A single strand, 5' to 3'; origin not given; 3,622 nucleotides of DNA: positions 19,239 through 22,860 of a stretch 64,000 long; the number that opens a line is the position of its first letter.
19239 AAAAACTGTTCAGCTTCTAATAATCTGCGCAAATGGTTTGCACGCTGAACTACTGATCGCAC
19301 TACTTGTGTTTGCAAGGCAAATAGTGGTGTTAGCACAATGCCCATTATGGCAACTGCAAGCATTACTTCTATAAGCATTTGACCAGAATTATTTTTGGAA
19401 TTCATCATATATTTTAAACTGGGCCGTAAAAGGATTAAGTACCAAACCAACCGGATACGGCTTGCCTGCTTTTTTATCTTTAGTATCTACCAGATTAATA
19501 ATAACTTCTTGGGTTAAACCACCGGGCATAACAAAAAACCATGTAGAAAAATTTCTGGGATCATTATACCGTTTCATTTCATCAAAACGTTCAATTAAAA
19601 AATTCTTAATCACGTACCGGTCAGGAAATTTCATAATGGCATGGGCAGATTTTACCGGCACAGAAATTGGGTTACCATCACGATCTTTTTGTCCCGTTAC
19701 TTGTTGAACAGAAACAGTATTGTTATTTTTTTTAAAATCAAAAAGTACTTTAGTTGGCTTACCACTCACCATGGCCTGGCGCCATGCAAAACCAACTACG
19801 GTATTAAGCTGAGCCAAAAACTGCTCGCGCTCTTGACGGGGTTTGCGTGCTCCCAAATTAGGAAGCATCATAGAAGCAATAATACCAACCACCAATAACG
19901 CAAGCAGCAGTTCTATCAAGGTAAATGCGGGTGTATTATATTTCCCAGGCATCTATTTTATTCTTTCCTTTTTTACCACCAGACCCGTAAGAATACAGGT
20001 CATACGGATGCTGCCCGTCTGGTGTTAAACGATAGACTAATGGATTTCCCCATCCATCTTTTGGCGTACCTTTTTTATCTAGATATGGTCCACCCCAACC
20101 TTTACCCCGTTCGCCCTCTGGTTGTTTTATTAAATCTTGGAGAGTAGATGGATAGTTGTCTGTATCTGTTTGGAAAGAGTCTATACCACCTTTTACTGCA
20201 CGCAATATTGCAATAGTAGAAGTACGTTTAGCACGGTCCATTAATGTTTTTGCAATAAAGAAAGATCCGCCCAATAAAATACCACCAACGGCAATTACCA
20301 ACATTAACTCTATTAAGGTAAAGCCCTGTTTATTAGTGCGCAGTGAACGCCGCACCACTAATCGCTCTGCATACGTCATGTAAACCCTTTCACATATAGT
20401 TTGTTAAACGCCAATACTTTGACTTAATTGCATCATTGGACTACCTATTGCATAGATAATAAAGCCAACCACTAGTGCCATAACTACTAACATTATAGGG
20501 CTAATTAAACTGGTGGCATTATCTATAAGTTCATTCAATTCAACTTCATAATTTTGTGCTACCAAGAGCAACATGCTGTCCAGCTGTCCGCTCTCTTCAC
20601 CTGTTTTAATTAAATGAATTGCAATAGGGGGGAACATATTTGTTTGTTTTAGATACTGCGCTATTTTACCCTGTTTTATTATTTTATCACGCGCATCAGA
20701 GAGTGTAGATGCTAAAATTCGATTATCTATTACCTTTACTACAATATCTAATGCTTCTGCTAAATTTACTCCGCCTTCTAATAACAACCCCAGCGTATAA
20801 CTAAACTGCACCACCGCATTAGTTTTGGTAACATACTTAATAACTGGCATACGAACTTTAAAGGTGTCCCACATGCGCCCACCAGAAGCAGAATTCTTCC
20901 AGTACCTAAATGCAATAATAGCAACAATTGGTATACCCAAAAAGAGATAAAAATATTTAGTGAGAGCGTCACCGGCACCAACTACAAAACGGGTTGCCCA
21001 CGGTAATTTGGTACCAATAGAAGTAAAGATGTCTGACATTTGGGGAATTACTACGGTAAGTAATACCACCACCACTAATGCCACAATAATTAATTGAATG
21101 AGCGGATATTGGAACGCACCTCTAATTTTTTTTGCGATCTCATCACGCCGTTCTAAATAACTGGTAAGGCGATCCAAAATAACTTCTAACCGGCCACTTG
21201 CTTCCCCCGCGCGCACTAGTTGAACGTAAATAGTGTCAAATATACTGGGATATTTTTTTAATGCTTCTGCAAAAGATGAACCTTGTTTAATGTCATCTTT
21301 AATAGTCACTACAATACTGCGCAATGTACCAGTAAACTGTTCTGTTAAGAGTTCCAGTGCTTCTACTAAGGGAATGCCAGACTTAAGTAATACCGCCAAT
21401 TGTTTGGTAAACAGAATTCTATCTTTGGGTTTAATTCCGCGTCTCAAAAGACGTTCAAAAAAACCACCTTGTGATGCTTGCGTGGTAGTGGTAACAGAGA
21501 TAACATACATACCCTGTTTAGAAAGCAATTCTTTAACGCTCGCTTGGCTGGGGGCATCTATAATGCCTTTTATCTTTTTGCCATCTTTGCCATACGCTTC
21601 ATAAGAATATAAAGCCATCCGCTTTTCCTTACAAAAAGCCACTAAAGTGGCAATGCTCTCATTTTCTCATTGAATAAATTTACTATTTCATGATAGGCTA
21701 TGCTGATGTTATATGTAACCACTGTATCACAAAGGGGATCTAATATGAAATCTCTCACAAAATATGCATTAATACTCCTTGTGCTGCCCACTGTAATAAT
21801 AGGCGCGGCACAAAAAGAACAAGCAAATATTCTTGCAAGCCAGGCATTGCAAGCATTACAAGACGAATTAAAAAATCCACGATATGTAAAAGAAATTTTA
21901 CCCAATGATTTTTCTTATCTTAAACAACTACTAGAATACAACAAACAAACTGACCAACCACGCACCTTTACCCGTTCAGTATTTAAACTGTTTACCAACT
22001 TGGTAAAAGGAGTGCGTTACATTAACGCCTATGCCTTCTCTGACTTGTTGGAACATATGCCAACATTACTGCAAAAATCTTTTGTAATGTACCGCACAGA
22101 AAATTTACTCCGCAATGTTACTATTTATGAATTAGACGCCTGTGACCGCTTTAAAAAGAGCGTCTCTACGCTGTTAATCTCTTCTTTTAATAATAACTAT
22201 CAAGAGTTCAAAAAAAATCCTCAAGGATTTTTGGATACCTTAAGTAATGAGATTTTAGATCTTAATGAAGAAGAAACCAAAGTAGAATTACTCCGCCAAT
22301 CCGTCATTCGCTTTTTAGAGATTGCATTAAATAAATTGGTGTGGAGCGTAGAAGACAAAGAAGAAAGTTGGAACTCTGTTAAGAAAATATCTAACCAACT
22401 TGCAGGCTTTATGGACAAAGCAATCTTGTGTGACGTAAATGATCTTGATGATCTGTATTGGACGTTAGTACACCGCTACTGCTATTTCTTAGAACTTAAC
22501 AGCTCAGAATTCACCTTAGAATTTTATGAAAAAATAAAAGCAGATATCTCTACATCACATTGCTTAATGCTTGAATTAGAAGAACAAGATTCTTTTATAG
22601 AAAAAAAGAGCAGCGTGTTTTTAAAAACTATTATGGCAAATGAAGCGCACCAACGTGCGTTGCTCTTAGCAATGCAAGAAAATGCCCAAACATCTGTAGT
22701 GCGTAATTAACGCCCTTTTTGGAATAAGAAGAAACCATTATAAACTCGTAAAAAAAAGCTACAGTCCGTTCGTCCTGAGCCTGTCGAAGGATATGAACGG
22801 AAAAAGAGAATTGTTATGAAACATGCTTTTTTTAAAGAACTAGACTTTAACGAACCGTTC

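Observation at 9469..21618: Pseudopilin operon gspF-G-H-I-J-like is split from its gspK-like gene by a ~7-kb island of secreted proteins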

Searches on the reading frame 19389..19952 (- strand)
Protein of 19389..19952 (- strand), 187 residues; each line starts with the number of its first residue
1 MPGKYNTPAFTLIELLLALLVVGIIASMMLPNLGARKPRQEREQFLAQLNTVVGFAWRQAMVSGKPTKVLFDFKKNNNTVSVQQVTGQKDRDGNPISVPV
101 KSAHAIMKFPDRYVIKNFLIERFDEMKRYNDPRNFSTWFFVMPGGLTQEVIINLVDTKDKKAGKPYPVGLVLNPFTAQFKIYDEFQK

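Call 3: search_protein_families(library=pfam, max_evalue=0.1, proteins=[window:19389-19952:-])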
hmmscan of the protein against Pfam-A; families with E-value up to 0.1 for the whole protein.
window:19389-19952:- (187 aa): 1 family
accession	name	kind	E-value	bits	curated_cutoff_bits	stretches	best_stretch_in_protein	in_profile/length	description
PF07963.17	N_methyl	-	0.00021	21.2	21.2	1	9-30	6-27/27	Prokaryotic N-terminal methylation motif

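Call 6: search_protein_families(library=ncbifam, max_evalue=0.1, proteins=[window:19389-19952:-])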
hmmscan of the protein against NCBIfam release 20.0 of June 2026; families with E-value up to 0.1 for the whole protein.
window:19389-19952:- (187 aa): 9 families
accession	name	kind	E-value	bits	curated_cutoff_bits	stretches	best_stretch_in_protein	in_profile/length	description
NF040982.1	ComGD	equivalog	2.4e-10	41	70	1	9-105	3-100/139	competence type IV pilus minor pilin ComGD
TIGR01708.2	typeII_sec_gspH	equivalog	8.2e-08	32.4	80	1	10-74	4-68/169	type II secretion system minor pseudopilin GspH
NF041013.1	T4P_ComGE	equivalog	4.2e-06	26.8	49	1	8-82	4-78/83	competence type IV pilus minor pilin ComGE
TIGR01710.1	typeII_sec_gspG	equivalog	7.4e-05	22.8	88.85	1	10-52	3-45/134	type II secretion system major pseudopilin GspG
NF040999.1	pilin_ComGC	equivalog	0.00018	21.7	75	1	9-38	3-32/84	competence type IV pilus major pilin ComGC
TIGR02532.1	IV_pilin_GFxxxE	domain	0.00026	20.7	16.3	1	10-29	4-23/24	prepilin-type N-terminal cleavage/methylation domain-containing protein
NF041775.1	typeIV_PilA_Myxo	equivalog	0.014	15.4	400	1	9-40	12-43/214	type IV pilin protein PilA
NF041002.1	pilin_ComGF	equivalog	0.028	14.7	80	1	8-33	2-27/139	competence type IV pilus minor pilin ComGF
TIGR02283.1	MltB_2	subfamily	0.079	12.2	248.45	1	72-137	223-289/300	lytic murein transglycosylase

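Call 64: search_solved_structures(query=A10, max_evalue=1)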
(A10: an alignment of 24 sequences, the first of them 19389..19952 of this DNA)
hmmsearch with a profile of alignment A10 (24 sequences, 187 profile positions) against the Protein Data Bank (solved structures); distinct sequences matched with E-value up to 1: 26.
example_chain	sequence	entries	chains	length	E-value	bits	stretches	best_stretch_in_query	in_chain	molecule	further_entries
9egp_A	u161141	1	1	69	3.4e-09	40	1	5-42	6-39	Geopilin domain 1 protein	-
5wda_A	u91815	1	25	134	4.8e-09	39.4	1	10-52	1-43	General secretion pathway protein G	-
7tgg_A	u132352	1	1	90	5.7e-09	39.2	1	5-52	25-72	Geopilin domain 1 protein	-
1oqw_A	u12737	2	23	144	8.2e-09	38.7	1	10-61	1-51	Fimbrial protein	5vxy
8tj2_C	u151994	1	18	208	8.8e-09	38.6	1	10-54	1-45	Type IV major pilin protein PilA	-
8tum_e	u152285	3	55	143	1.2e-08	38.2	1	10-54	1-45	Type IV major pilin protein PilA | Pilin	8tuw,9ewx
6xxd_A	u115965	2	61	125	5.3e-08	36.1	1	10-55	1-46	PilA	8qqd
9laa_A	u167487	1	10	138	5.9e-08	35.9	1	2-36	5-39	Type IV pilin protein PilA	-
2m7g_A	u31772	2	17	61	4.7e-07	33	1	10-61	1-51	Geopilin domain 1 protein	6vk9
8tob_GA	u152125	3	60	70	1.1e-06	31.7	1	11-53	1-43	Fimbrial protein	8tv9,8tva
8p3b_A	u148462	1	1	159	4.5e-06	29.8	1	10-44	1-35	Fimbrial protein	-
5kua_A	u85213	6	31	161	4.7e-06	29.7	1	10-43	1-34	pilin | Neisseria meningitidis PilE variant SB-GATDH | Neisseria meningitidis PilE, SB-DATDH variant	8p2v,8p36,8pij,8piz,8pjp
8pfb_G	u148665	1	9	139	4.8e-06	29.7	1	10-52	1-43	Type IV pilin PilE1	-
2hi2_A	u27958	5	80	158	5.8e-06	29.4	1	10-43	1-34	Fimbrial protein | PilA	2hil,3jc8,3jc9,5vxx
1ay2_A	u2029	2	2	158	5.9e-06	29.4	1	10-43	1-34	TYPE 4 PILIN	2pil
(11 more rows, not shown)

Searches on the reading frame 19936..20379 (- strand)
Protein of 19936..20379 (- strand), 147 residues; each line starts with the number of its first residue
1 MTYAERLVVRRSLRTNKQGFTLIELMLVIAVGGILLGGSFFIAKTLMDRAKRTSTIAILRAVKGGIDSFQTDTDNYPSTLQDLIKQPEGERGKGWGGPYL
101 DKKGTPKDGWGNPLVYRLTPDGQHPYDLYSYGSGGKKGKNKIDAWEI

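Call 3: search_protein_families(library=pfam, max_evalue=0.1, proteins=[window:19936-20379:-])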
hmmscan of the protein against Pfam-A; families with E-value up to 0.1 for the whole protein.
window:19936-20379:- (147 aa): 2 families
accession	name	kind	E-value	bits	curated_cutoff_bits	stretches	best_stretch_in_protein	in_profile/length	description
PF08334.16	T2SSG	-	1.2e-18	67.6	21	1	47-143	6-102/108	Type II secretion system (T2SS), protein G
PF07963.17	N_methyl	-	7.1e-09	35.3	21.2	1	15-39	2-26/27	Prokaryotic N-terminal methylation motif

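Call 6: search_protein_families(library=ncbifam, max_evalue=0.1, proteins=[window:19936-20379:-])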
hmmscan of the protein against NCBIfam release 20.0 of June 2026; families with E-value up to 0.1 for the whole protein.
window:19936-20379:- (147 aa): 8 families
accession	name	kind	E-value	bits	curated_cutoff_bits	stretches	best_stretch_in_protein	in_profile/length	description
TIGR01710.1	typeII_sec_gspG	equivalog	4.7e-22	78.5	88.85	1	18-143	1-127/134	type II secretion system major pseudopilin GspG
TIGR02532.1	IV_pilin_GFxxxE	domain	1.2e-07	31.2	16.3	1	17-37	1-21/24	prepilin-type N-terminal cleavage/methylation domain-containing protein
NF041775.1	typeIV_PilA_Myxo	equivalog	1.1e-05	25.6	400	1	16-88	9-81/214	type IV pilin protein PilA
NF040999.1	pilin_ComGC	equivalog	4.3e-05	23.6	75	1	18-86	2-69/84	competence type IV pilus major pilin ComGC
TIGR01708.2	typeII_sec_gspH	equivalog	9.8e-05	22.4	80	1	18-39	2-23/169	type II secretion system minor pseudopilin GspH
NF007862.0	PRK10574.1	equivalog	0.0012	19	138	1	15-54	2-41/145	prepilin peptidase-dependent pilin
TIGR02596.1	TIGR02596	subfamily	0.0046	17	70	1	20-48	1-29/196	Verru_Chthon cassette protein D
NF007848.0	PRK10557.1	equivalog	0.0078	15.5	120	1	11-39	4-32/192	prepilin peptidase-dependent protein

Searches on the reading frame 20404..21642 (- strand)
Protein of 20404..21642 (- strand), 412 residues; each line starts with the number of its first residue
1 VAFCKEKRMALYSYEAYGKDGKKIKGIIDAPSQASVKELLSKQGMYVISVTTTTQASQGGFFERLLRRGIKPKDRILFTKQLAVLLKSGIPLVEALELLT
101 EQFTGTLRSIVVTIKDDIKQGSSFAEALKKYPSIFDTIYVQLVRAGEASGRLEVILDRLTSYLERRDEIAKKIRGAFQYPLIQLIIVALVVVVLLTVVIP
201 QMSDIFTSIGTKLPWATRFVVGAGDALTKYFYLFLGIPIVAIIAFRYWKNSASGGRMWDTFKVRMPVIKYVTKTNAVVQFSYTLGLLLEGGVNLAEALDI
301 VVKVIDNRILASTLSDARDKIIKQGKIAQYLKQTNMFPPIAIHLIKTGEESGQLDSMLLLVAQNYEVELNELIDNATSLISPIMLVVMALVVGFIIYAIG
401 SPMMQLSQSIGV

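Call 3: search_protein_families(library=pfam, max_evalue=0.1, proteins=[window:20404-21642:-])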
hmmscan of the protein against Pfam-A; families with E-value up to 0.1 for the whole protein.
window:20404-21642:- (412 aa): 1 family
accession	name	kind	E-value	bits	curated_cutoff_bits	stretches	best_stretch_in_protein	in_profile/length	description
PF00482.28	T2SSF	-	1.7e-55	186.8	25.2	2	78-200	1-125/125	Type II secretion system (T2SS), protein F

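Call 6: search_protein_families(library=ncbifam, max_evalue=0.1, proteins=[window:20404-21642:-])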
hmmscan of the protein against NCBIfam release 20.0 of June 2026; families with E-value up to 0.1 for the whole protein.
window:20404-21642:- (412 aa): 8 families
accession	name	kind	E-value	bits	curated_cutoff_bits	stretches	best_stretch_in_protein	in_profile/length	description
TIGR02120.1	GspF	equivalog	3e-105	352.7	424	1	12-410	1-401/401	type II secretion system inner membrane protein GspF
NF052607.1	T4PiliAsmPilCThrm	equivalog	3.6e-90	303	700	1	9-406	1-400/406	type IV pilus assembly protein PilC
NF052606.1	T4PiliAsmPilCMyx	equivalog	1.3e-84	284.5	700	1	5-410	15-418/419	type IV pilus assembly protein PilC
NF047826.1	T3SSXpsF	equivalog_domain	1.9e-77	260.7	650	1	9-411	1-405/405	type II secretion system protein XpsF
NF007861.0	PRK10573.1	equivalog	1e-75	255.3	401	1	9-410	4-398/401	protein transport protein HofC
NF041012.2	T4P_ComGB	equivalog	2.3e-44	152.1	240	1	74-406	2-330/332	competence type IV pilus assembly protein ComGB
NF040999.1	pilin_ComGC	equivalog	0.072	13.3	75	1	180-212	5-37/84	competence type IV pilus major pilin ComGC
TIGR03596.1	GTPase_YlqF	equivalog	0.097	12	208.2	0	295-379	19-101/276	ribosome biogenesis GTPase YlqF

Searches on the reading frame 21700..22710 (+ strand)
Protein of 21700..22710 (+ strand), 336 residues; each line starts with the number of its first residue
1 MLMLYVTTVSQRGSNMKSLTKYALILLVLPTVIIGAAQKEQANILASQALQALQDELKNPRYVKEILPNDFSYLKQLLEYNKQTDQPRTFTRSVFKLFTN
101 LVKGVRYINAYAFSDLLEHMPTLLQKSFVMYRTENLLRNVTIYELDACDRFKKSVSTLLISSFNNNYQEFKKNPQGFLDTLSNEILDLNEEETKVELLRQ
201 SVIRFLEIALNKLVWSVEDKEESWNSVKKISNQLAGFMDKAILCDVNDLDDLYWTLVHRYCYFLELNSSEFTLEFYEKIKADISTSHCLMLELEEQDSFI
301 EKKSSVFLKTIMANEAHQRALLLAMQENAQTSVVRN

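Call 3: search_protein_families(library=pfam, max_evalue=0.1, proteins=[window:21700-22710:+])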
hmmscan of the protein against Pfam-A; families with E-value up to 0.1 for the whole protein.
window:21700-22710:+ (336 aa): 0 families

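Call 86: search_protein_families(library=ncbifam, max_evalue=0.01, proteins=[window:21700-22710:+])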
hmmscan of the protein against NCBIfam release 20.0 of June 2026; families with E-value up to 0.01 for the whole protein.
window:21700-22710:+ (336 aa): 0 families
